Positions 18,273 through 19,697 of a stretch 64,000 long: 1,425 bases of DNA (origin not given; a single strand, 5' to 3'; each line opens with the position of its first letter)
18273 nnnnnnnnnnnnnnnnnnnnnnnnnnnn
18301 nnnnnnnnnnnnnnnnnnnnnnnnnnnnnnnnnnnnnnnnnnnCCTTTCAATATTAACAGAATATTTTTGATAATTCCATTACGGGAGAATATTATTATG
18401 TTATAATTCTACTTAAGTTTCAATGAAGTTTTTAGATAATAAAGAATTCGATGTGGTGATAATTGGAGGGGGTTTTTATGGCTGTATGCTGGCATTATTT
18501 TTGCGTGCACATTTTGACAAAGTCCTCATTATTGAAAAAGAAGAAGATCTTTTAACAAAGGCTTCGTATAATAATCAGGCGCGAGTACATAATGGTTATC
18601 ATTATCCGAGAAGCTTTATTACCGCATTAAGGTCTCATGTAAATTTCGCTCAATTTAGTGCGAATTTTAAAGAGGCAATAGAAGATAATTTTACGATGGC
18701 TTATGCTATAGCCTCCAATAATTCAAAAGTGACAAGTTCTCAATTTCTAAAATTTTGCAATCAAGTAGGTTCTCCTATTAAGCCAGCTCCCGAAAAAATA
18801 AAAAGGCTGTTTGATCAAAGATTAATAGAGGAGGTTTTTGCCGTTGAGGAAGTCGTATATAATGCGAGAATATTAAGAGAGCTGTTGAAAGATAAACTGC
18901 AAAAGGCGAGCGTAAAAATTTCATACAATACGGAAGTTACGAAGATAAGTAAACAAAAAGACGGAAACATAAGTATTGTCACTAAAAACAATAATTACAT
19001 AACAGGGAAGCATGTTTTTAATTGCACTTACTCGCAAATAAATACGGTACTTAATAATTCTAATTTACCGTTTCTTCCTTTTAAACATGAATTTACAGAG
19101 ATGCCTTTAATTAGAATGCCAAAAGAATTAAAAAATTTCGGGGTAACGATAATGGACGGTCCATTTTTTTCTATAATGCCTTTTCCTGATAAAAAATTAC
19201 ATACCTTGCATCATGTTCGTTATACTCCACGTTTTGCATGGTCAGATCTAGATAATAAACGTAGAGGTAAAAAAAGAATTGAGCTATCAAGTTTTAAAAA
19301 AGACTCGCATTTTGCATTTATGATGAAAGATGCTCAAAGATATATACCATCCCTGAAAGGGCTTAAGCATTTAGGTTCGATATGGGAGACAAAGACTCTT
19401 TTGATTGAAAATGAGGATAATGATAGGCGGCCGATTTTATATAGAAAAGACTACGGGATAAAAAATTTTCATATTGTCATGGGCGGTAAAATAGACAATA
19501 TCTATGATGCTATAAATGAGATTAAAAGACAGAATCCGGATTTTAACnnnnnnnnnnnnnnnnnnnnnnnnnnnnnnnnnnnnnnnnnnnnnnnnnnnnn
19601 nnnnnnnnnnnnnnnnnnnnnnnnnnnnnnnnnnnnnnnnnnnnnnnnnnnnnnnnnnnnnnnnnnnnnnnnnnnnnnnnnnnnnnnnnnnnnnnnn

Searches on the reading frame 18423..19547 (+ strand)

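Call 38: search_protein_families(library=pfam, proteins=[window:18423-19547:+], max_evalue=0.001)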
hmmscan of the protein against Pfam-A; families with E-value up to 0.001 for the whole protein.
window:18423-19547:+ (375 aa): 8 families
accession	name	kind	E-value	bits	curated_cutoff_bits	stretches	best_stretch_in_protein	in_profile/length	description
PF01266.30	DAO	-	3.6e-20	73.3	27.9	1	10-354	1-334/353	FAD dependent oxidoreductase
PF00070.33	Pyr_redox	-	1.8e-10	41.6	22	1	11-46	2-36/82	Pyridine nucleotide-disulphide oxidoreductase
PF07992.20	Pyr_redox_2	-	1.6e-09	38.1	26.1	1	9-48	143-182/291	Pyridine nucleotide-disulphide oxidoreductase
PF03486.20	HI0933_like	-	1.9e-08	34.5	50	1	10-197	2-157/244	HI0933-like protein Rossmann domain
PF05834.18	Lycopene_cycl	-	7.2e-05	22.5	23.4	0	10-49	1-42/380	Lycopene cyclase protein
PF13450.12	NAD_binding_8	-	0.00011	22.9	21.9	1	13-57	1-41/68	NAD(P)-binding Rossmann-like domain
PF01494.25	FAD_binding_3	-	0.00016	21.5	22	0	9-44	2-37/349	FAD binding domain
PF12831.13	FAD_oxidored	-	0.00072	19.4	27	0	137-203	83-145/416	FAD dependent oxidoreductase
